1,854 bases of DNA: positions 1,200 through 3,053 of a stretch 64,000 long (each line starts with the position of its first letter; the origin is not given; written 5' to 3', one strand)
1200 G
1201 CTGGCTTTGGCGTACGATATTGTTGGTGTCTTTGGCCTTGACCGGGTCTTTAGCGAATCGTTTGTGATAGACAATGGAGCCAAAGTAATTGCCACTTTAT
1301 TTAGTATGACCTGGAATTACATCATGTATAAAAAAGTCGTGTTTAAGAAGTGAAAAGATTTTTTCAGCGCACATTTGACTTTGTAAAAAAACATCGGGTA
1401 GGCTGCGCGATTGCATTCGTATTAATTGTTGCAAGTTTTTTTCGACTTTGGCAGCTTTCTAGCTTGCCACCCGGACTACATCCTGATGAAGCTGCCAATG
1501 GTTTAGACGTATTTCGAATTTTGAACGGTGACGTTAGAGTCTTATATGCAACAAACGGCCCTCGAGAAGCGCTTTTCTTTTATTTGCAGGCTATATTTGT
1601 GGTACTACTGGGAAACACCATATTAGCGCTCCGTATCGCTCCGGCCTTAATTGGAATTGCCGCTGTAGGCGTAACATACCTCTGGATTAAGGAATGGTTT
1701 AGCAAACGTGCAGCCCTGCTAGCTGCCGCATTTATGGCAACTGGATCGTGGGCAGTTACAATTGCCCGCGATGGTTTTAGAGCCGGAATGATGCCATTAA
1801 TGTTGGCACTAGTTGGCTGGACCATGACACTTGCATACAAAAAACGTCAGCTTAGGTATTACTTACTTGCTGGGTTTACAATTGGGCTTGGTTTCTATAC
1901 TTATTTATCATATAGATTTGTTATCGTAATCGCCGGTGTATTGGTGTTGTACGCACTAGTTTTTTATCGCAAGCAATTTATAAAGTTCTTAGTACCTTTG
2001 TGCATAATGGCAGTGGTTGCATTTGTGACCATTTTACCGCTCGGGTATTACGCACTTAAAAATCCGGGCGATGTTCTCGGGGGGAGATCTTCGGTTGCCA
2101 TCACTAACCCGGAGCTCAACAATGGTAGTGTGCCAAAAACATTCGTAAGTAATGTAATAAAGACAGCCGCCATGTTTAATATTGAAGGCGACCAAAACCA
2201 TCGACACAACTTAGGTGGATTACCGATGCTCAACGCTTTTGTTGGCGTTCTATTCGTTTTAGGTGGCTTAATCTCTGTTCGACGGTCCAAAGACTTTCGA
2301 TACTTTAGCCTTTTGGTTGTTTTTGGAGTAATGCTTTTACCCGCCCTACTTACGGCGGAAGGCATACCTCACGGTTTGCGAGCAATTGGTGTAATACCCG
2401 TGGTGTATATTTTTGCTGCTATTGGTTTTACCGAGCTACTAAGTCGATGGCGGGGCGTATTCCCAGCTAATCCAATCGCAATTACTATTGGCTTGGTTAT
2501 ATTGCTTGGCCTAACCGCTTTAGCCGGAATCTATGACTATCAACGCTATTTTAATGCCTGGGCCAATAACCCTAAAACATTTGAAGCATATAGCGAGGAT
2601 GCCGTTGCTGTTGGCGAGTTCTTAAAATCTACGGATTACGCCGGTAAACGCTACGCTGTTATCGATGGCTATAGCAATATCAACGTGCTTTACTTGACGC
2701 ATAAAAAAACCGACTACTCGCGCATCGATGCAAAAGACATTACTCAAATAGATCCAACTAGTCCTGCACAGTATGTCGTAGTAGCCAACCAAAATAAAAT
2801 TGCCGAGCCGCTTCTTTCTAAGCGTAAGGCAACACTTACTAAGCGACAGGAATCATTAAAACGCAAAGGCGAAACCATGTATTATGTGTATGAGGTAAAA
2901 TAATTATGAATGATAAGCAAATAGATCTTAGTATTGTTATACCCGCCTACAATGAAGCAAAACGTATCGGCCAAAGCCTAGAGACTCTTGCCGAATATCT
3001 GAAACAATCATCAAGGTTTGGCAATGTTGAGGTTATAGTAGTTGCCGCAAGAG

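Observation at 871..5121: Translationally coupled GtrA - GT39 - GT2 - GT39 module: a candidate lipid-carrier-dependent O-glycosylation system with two PMT-like paralogs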

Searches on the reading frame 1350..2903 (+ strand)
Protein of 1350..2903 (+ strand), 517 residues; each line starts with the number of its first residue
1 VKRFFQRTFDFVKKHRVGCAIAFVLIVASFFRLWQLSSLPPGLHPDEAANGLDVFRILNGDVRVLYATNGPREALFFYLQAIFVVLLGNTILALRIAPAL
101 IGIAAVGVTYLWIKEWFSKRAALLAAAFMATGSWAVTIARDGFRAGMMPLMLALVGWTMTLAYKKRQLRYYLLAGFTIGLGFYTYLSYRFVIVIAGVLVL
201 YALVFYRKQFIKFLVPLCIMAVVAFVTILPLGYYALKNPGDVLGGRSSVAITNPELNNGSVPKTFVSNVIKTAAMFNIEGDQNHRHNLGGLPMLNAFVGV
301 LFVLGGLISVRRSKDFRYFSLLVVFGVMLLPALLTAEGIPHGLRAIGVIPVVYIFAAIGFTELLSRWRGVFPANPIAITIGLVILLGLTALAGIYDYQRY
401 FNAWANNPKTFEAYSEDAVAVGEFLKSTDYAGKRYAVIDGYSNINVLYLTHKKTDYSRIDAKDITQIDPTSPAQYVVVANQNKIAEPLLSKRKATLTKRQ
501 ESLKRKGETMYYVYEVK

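Call 8: search_protein_families(library=pfam, proteins=[window:1350-2903:+], max_evalue=0.01)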
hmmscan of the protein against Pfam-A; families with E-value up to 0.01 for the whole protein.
window:1350-2903:+ (517 aa): 2 families
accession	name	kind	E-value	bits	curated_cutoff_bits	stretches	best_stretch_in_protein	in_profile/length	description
PF13231.12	PMT_2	-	1.4e-14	55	26.1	1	75-233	5-159/160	Dolichyl-phosphate-mannose-protein mannosyltransferase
PF02516.20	STT3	-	7.3e-05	22.9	24.5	1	83-233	87-243/405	Oligosaccharyl transferase STT3, N-terminal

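Call 9: search_protein_families(library=ncbifam, proteins=[window:1350-2903:+], max_evalue=0.01)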
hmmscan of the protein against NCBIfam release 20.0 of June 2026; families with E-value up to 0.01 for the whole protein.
window:1350-2903:+ (517 aa): 1 family
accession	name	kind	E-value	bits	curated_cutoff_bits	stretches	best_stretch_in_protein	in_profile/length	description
TIGR03663.1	TIGR03663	subfamily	3.9e-08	32.8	126.25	1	20-204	3-183/435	flippase activity-associated protein Agl23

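Call 10: search_solved_structures(query=window:1350-2903:+, max_evalue=1, show_alignments=2)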
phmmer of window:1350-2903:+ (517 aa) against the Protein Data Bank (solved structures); distinct sequences matched with E-value up to 1: 1.
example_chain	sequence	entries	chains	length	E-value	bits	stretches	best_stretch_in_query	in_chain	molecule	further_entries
7c5x_A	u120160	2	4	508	0.089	14.7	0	422-456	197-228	iota-carbonic anhydrase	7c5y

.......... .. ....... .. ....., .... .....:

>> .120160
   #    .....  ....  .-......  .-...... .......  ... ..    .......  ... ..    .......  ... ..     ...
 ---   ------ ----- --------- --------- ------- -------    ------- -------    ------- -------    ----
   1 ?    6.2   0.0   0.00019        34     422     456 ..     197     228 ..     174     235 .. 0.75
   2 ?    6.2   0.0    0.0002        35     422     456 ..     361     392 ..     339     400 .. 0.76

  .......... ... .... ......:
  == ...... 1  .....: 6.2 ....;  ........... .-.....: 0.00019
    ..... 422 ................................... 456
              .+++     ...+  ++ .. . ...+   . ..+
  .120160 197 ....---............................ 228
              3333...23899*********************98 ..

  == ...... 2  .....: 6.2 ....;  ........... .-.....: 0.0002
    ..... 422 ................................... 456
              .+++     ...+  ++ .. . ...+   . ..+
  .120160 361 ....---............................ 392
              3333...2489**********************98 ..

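Call 13: find_homologous_proteins(query=window:1350-2903:+, max_evalue=0.00001)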
Query window:1350-2903:+ (517 aa): 708 proteins with E <= 0.00001 among 8000 candidates; the best 120 are listed.
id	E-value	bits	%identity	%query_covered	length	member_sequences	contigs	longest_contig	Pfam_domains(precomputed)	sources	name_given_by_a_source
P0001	0.0e+0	1145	100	100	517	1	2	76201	PF13231.13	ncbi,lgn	-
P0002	5.2e-267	905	77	100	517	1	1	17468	PF13231.13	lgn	-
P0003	1.6e-264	896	76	100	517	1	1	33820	PF13231.13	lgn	-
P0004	5.6e-264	895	76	100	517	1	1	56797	PF13231.13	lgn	-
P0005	8.9e-183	627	56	100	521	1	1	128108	PF02366.25,PF13231.13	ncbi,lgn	-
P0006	1.6e-174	600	54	100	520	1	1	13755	PF02366.25,PF02516.21,PF13231.13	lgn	-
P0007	6.4e-173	594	54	98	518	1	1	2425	PF13231.13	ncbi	-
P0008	1.0e-171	590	53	100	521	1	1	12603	PF13231.13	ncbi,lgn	-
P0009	1.6e-171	590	52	100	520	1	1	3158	PF13231.13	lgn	-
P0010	4.1e-171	588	53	97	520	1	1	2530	PF13231.13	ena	-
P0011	4.9e-171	588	54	97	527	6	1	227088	PF02366.25,PF02516.21,PF13231.13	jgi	jgi:4-amino-4-deoxy-L-arabinose transferase-like glycosyltransferase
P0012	7.3e-170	584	53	99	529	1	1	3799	PF02516.21,PF13231.13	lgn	-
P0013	1.0e-169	584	52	100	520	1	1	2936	PF13231.13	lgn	-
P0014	1.6e-169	583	54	98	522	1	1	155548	PF02366.25,PF13231.13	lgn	-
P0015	1.8e-169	583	53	100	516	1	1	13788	PF02366.25,PF13231.13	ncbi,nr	ncbi:glycosyltransferase family 39 protein [Candidatus Microgenomates bacterium]|nr:glycosyltransfer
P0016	6.2e-164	565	54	92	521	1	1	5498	PF13231.13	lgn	-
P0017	1.1e-159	551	50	100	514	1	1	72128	PF02516.21,PF13231.13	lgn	-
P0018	8.8e-158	544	50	100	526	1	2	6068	PF02366.25,PF02516.21,PF13231.13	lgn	-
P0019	5.5e-156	538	50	98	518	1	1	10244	PF02366.25,PF13231.13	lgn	-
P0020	2.5e-154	533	49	98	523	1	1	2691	PF13231.13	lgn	-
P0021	4.6e-153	529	51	92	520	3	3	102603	PF13231.13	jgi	jgi:MFS family permease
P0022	3.9e-152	526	50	97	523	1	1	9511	PF13231.13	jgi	jgi:4-amino-4-deoxy-L-arabinose transferase-like glycosyltransferase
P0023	7.9e-151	521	49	95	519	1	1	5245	PF13231.13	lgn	-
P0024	9.2e-149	515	50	93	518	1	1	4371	PF13231.13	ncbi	-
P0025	1.7e-148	514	49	99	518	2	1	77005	PF02366.25,PF13231.13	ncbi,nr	ncbi:MAG TPA: glycosyltransferase family 39 protein [Candidatus Saccharimonadales bacterium]|nr:glyc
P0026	4.9e-147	509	45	98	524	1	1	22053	PF02366.25,PF13231.13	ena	-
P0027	8.0e-147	508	50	93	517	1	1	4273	PF02366.25,PF13231.13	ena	-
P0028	3.0e-146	506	48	99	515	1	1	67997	PF02516.21,PF13231.13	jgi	jgi:hypothetical protein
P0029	4.1e-146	506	48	98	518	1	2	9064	PF13231.13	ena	-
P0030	6.0e-146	505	50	96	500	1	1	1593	PF02366.25,PF13231.13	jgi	jgi:hypothetical protein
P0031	1.1e-145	504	48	98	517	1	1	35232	PF13231.13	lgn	-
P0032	3.2e-145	503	47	98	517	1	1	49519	PF13231.13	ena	-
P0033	4.2e-145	502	48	98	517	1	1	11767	PF13231.13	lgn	-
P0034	8.2e-145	501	46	98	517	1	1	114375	PF02366.25,PF02516.21,PF13231.13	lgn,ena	-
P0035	1.2e-144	501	50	93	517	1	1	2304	PF02366.25,PF13231.13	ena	-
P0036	1.4e-144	501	48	98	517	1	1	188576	PF02366.25,PF13231.13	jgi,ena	-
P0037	1.6e-144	501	48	98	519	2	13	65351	PF13231.13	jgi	jgi:4-amino-4-deoxy-L-arabinose transferase-like glycosyltransferase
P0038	2.9e-144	500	46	99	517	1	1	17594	PF02366.25,PF13231.13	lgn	-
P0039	1.7e-143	497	48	98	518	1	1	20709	PF02366.25,PF13231.13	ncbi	-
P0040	1.2e-142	494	48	100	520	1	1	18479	PF02516.21,PF13231.13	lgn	-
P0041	4.0e-142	493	47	99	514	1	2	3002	PF02516.21,PF13231.13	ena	-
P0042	1.2e-141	491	47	99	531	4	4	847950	PF02516.21,PF13231.13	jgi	jgi:hypothetical protein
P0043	3.8e-141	489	45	99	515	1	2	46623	PF11992.14,PF13231.13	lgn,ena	-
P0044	5.4e-141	489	46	100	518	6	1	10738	PF13231.13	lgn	-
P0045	6.2e-141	489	46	98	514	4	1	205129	PF02366.25,PF13231.13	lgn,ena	-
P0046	9.3e-141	488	46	98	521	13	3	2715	PF13231.13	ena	-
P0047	1.0e-140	488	47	91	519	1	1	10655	PF02516.21,PF13231.13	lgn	-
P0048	2.0e-140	487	48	92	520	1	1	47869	PF02366.25,PF02516.21,PF13231.13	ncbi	-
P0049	4.3e-140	486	46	98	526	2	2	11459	PF02516.21,PF13231.13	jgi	jgi:4-amino-4-deoxy-L-arabinose transferase-like glycosyltransferase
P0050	8.7e-139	482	45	98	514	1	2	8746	PF02516.21,PF13231.13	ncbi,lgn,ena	-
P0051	2.0e-138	480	46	93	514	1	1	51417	PF02366.25,PF13231.13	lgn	-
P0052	4.8e-138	479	46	98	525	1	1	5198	PF13231.13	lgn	-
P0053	7.6e-138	479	46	98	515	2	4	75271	PF13231.13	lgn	-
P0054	1.1e-137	478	45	98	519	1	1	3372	PF13231.13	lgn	-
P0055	1.2e-137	478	46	100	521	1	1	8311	PF02516.21,PF13231.13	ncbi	-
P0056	1.8e-137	477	45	98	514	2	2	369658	PF13231.13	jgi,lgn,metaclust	metaclust:\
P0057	2.5e-137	477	47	93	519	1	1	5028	PF02516.21,PF13231.13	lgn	-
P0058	4.1e-137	476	45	98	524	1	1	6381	PF13231.13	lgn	-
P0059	9.1e-137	475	48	91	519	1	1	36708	PF13231.13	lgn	-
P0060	1.9e-136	474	46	96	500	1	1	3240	PF02366.25,PF02516.21,PF13231.13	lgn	-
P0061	2.3e-136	474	50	88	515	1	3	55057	PF02516.21,PF13231.13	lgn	-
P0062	3.5e-136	473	46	92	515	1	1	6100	PF02366.25,PF13231.13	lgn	-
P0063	6.5e-136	472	49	89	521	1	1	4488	PF13231.13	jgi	jgi:4-amino-4-deoxy-L-arabinose transferase-like glycosyltransferase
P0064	9.1e-136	472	46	99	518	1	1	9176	PF02516.21,PF13231.13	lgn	-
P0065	2.0e-135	471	47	98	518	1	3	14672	PF13231.13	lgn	-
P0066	7.6e-135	469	46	97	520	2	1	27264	PF02366.25,PF13231.13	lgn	-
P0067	1.3e-134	468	44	98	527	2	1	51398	PF13231.13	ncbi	-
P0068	2.3e-134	467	43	98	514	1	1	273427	PF02366.25,PF13231.13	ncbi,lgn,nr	ncbi:glycosyltransferase family 39 protein [Patescibacteria group bacterium]|nr:MAG: glycosyltransfe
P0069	3.9e-134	466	48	88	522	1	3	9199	PF13231.13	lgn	-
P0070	1.6e-133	464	45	98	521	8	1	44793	PF02366.25,PF02516.21,PF13231.13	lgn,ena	-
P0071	1.6e-133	464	45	98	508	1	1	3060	PF02516.21,PF13231.13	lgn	-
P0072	2.8e-133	463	48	95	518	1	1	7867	PF13231.13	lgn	-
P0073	4.7e-133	463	46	98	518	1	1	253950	PF13231.13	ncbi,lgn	-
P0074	1.9e-132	461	43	99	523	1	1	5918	PF13231.13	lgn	-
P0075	3.0e-132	460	49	89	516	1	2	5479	PF02516.21,PF13231.13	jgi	jgi:4-amino-4-deoxy-L-arabinose transferase-like glycosyltransferase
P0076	3.9e-132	460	47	92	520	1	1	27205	PF13231.13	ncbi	-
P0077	4.0e-132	460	47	90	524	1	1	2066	PF02516.21,PF13231.13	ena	-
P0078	4.5e-132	459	44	98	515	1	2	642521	PF13231.13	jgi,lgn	jgi:4-amino-4-deoxy-L-arabinose transferase-like glycosyltransferase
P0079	6.6e-132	459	44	100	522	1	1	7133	PF13231.13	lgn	-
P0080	6.6e-132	459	45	92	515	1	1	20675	PF02516.21,PF13231.13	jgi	jgi:4-amino-4-deoxy-L-arabinose transferase-like glycosyltransferase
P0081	7.1e-132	459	49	86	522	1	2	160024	PF13231.13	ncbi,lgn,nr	ncbi:MAG TPA: glycosyltransferase family 39 protein [Candidatus Saccharimonadales bacterium]|nr:glyc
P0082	8.3e-132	459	45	97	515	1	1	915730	PF02516.21,PF13231.13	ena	-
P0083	8.6e-132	459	50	88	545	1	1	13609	PF13231.13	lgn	-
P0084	8.9e-132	458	47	90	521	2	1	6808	PF02366.25,PF13231.13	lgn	-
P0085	2.1e-131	457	45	98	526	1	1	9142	PF13231.13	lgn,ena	-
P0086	3.0e-130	453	47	89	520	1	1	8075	PF13231.13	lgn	-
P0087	3.2e-130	453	44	99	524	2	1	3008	PF13231.13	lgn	-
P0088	3.9e-130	453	46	90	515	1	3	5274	PF02366.25,PF13231.13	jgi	jgi:4-amino-4-deoxy-L-arabinose transferase-like glycosyltransferase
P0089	3.9e-130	453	46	96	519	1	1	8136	PF13231.13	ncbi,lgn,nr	ncbi:MAG TPA: glycosyltransferase family 39 protein [Candidatus Saccharimonadales bacterium]|nr:glyc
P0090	1.3e-129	451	46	96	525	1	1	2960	PF13231.13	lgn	-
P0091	1.6e-129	451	45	96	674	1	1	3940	PF02366.25,PF04138.21,PF13231.13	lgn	-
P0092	1.9e-129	451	43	98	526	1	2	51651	PF13231.13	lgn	-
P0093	7.9e-129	449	44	98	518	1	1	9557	PF02516.21,PF13231.13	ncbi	-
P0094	3.9e-128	446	43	98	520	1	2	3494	PF13231.13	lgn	-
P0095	8.5e-128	445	46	92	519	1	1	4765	PF13231.13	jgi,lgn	jgi:hypothetical protein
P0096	3.4e-127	443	43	100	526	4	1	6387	PF13231.13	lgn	-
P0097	3.6e-127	443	44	96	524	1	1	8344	PF13231.13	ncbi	-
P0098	6.3e-127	442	43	100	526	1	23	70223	PF13231.13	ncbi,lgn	-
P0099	9.2e-127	442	45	93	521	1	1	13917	PF02366.25,PF02516.21,PF13231.13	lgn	-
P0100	8.1e-126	439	45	98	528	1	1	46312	PF13231.13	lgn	-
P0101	9.5e-126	439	44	99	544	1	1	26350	PF13231.13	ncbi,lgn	-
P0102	3.2e-125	437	44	98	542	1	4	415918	PF13231.13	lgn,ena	-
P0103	4.0e-125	437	41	100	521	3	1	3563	PF13231.13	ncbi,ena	-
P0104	4.2e-125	436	43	98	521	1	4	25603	PF13231.13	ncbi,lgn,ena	-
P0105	5.2e-125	436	43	99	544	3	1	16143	PF02516.21,PF13231.13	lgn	-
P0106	5.3e-125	436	45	95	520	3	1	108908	PF02366.25,PF13231.13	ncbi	-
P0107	6.9e-125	436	44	96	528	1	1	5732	PF13231.13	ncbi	-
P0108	1.0e-124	435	44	99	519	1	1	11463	PF13231.13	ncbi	-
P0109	1.2e-124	435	46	90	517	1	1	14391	PF02366.25,PF13231.13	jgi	jgi:4-amino-4-deoxy-L-arabinose transferase-like glycosyltransferase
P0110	3.3e-124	434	47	90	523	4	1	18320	PF13231.13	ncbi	-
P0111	3.3e-124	434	44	98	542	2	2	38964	PF13231.13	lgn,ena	-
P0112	5.9e-124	433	45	94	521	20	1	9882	PF13231.13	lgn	-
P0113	6.5e-124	433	44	98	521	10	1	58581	PF02516.21,PF13231.13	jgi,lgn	-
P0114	6.9e-124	432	43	99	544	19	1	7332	PF13231.13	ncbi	-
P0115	7.6e-124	432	49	85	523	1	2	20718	PF13231.13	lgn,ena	-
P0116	1.3e-123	432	44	96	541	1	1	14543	PF13231.13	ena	-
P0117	1.8e-123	431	43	98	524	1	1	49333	PF13231.13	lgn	-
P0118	1.9e-123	431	43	98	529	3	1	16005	PF02366.25,PF13231.13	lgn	-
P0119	2.5e-123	431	45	94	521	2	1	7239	PF02516.21,PF13231.13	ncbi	-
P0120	2.8e-123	430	43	98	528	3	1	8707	PF02516.21,PF13231.13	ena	-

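Call 15: find_encoding_contigs(protein=P0001, flank=6000, max_places=3)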
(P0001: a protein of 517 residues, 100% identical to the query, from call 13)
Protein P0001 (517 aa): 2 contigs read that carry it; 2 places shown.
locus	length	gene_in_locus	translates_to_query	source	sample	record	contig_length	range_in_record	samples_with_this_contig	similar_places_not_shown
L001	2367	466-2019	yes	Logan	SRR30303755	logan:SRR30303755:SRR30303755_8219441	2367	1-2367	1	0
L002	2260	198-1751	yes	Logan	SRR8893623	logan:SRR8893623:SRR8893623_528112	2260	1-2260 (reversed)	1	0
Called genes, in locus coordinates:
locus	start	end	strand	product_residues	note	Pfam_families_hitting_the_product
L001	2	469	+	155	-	?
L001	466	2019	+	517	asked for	PF13231:PMT_2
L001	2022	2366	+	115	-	?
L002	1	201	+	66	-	?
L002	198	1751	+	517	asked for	PF13231:PMT_2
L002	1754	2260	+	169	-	?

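Call 16: find_encoding_contigs(protein=P0005, flank=6000, max_places=2)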
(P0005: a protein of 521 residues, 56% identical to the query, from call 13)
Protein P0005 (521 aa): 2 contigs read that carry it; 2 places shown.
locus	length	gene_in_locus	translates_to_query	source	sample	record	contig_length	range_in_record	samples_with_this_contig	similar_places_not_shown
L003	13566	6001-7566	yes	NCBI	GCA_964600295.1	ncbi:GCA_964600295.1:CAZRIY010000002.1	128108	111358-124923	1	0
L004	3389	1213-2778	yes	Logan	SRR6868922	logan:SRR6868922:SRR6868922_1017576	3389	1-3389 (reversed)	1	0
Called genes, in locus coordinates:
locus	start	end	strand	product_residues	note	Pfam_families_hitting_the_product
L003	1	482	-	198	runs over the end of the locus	PF00990:GGDEF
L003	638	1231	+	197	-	PF00466:Ribosomal_L10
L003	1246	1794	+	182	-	PF16320:Ribosomal_L12_N, PF00542:Ribosomal_L12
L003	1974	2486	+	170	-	-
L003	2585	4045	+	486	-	PF13177:DNA_pol3_delta2, PF00004:AAA, PF07728:AAA_5 (weak), PF13401:AAA_22 (faint), PF22608:DNAX_ATPase_lid, PF12169:DNA_pol3_gamma3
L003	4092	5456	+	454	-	PF00772:DnaB, PF13481:AAA_25, PF03796:DnaB_C, PF06745:ATPase (weak)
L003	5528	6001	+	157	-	PF04138:GtrA_DPMS_TM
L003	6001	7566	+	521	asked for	PF02366:PMT, PF13231:PMT_2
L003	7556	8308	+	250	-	PF00535:Glycos_transf_2, PF13641:Glyco_tranf_2_3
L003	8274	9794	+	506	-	PF13231:PMT_2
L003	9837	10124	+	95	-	PF02575:YbaB_DNA_bd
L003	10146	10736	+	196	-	PF21176:RecR_HhH, PF02132:RecR_ZnF (weak), PF01751:Toprim, PF13662:Toprim_4, PF21175:RecR_C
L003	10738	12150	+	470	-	PF00133:tRNA-synt_1 (faint), PF01406:tRNA-synt_1e, PF09334:tRNA-synt_1g (faint)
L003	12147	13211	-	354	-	PF01594:AI-2E_transport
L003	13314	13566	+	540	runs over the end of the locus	PF00496:SBP_bac_5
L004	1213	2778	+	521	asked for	PF02366:PMT, PF13231:PMT_2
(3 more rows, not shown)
